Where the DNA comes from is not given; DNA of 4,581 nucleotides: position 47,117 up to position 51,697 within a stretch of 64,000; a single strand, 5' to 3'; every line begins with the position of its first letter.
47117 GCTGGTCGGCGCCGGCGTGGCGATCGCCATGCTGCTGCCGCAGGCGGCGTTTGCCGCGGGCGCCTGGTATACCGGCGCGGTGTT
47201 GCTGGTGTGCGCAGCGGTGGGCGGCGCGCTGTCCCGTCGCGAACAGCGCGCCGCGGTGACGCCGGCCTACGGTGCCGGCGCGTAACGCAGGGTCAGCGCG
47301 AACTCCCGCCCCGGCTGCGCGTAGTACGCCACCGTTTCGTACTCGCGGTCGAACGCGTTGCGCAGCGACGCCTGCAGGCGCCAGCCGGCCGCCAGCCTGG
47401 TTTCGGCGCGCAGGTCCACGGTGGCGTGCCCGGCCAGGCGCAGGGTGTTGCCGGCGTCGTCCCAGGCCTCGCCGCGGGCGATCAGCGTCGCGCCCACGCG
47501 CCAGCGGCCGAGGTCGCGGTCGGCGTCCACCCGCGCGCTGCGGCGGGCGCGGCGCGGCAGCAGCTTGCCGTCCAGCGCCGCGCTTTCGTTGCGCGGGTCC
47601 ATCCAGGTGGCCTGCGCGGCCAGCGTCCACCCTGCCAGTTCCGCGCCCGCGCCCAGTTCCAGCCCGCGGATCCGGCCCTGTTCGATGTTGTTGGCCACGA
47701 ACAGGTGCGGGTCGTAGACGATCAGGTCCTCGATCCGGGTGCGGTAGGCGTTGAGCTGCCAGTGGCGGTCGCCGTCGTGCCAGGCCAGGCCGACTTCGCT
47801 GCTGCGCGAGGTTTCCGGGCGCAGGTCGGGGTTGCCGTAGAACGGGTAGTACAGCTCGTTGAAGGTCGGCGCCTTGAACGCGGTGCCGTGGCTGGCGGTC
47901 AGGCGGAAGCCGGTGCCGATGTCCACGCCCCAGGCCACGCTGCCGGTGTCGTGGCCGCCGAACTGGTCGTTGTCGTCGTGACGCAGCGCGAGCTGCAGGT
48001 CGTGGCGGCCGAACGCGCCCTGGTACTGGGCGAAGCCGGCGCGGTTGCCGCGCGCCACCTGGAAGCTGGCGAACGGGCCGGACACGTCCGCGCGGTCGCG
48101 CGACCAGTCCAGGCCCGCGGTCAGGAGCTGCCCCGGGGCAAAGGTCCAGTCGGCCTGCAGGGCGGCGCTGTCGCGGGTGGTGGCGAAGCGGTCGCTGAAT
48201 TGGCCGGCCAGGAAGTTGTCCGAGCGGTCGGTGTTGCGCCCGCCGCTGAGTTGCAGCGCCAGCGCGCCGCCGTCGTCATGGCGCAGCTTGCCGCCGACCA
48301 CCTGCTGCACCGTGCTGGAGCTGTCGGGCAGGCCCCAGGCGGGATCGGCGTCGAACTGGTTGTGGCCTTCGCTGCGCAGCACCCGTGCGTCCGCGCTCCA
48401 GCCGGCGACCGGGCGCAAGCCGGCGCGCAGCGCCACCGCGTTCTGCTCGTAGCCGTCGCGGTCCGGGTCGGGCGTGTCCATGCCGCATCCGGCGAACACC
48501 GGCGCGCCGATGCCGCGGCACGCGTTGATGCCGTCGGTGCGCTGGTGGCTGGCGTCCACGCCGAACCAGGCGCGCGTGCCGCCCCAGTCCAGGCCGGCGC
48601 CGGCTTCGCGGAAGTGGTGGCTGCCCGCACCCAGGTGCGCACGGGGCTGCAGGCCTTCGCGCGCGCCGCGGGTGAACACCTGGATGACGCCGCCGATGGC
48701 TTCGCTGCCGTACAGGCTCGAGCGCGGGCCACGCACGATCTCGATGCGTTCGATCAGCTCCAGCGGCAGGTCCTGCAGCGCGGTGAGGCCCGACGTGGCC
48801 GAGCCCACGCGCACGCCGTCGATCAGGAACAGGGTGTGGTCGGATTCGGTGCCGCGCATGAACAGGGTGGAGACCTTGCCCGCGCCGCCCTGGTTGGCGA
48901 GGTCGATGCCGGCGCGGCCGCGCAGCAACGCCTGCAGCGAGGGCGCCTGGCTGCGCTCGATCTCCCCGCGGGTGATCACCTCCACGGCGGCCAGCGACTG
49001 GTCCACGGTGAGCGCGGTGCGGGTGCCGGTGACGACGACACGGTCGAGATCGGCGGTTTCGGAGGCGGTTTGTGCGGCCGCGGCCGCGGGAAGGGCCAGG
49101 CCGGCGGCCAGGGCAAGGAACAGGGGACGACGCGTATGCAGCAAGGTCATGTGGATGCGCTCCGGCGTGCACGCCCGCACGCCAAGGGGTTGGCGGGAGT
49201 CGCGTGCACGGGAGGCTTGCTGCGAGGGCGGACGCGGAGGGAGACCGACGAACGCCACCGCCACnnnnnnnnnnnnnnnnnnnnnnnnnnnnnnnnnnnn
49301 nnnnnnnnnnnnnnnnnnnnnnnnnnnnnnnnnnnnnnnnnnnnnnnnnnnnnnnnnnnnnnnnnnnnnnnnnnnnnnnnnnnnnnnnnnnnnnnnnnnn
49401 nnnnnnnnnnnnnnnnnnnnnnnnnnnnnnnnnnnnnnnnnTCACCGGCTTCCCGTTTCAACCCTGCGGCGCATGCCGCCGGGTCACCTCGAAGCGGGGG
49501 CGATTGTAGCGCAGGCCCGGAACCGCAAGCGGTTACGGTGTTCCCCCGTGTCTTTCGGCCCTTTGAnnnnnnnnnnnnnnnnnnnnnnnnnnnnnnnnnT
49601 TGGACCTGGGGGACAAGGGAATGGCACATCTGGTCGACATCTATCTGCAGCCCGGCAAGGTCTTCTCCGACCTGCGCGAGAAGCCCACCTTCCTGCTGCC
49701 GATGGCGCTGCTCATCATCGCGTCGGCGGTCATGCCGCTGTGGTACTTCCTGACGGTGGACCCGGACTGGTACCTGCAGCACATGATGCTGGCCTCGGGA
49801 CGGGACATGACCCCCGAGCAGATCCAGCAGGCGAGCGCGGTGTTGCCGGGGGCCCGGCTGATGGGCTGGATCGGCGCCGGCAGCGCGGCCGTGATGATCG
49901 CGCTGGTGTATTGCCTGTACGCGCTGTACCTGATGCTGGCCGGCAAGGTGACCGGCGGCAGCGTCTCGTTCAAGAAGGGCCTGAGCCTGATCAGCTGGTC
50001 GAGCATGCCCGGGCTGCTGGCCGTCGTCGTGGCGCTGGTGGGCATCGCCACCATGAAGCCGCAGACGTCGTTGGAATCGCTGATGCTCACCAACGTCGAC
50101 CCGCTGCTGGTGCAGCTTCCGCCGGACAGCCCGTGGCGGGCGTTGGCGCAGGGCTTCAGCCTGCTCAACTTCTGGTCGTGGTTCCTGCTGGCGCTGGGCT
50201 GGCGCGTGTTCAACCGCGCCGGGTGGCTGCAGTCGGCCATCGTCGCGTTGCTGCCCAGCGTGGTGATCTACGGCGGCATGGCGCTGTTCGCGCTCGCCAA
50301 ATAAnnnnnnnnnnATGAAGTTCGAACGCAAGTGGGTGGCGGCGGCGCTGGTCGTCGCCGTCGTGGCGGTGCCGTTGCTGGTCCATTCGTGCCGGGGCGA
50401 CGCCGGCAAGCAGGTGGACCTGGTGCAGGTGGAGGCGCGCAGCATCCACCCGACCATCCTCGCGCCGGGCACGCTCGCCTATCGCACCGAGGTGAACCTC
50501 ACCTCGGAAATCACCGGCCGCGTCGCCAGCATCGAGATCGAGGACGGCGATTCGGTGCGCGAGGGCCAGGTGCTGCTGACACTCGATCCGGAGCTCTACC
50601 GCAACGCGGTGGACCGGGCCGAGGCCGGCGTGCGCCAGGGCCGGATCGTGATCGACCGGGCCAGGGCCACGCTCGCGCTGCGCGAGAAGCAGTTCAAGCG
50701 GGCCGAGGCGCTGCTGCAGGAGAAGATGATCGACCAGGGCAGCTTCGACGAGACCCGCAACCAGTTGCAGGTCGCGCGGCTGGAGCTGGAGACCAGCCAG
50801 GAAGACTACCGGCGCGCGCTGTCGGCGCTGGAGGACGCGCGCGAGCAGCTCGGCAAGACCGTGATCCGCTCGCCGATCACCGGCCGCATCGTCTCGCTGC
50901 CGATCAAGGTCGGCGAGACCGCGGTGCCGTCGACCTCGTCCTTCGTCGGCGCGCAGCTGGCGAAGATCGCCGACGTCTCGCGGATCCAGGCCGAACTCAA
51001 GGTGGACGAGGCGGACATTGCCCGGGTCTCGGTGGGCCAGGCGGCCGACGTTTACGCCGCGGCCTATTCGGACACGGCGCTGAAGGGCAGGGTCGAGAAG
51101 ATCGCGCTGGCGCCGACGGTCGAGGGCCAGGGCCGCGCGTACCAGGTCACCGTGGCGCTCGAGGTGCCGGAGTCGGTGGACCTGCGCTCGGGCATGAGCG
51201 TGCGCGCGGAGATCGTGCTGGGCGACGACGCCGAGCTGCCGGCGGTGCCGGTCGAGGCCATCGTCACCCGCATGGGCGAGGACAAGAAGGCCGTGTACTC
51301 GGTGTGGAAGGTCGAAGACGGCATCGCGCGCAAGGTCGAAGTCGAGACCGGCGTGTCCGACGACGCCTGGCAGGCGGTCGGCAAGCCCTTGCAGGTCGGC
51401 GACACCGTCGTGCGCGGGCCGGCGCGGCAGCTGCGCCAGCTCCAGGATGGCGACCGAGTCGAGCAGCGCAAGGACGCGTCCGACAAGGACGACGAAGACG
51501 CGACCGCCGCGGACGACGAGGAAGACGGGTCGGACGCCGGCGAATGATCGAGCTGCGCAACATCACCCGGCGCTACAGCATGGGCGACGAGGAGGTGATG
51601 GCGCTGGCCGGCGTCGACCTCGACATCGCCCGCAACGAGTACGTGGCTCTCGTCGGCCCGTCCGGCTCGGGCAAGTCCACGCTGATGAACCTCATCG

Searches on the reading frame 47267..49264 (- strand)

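Call 84: search_protein_families(library=pfam, proteins=[window:47267-49264:-], max_evalue=0.00001)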
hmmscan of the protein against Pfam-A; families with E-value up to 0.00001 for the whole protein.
window:47267-49264:- (665 aa): 2 families
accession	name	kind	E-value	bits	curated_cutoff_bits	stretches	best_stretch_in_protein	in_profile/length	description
PF00593.30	TonB_dep_Rec_b-barrel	-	1.7e-48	167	27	1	300-636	40-435/436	TonB dependent receptor-like, beta-barrel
PF07715.20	Plug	-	4e-27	95.3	23.9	1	89-193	4-107/107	TonB-dependent Receptor Plug Domain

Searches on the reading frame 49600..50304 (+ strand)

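Call 84: search_protein_families(library=pfam, proteins=[window:49600-50304:+], max_evalue=0.00001)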
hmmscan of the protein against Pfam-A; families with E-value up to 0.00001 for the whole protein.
window:49600-50304:+ (234 aa): 1 family
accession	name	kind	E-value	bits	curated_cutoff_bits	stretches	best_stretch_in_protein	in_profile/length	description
PF04893.22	Yip1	-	2e-15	57.6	28.6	1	13-229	2-172/173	Yip1 domain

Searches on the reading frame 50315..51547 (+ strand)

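Call 84: search_protein_families(library=pfam, proteins=[window:50315-51547:+], max_evalue=0.00001)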
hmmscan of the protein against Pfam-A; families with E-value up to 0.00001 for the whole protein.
window:50315-51547:+ (410 aa): 3 families
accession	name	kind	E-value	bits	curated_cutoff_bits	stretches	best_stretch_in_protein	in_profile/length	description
PF13437.12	HlyD_3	-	8.4e-18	65.5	22.2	1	183-293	1-106/106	HlyD family secretion protein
PF16576.10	HlyD_D23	-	2.2e-17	63.5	30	1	44-295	2-213/214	Barrel-sandwich domain of CusB or HlyD membrane-fusion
PF13533.13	Biotin_lipoyl_2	-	1.8e-08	34.4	29.8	1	60-91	1-32/32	Biotin-lipoyl like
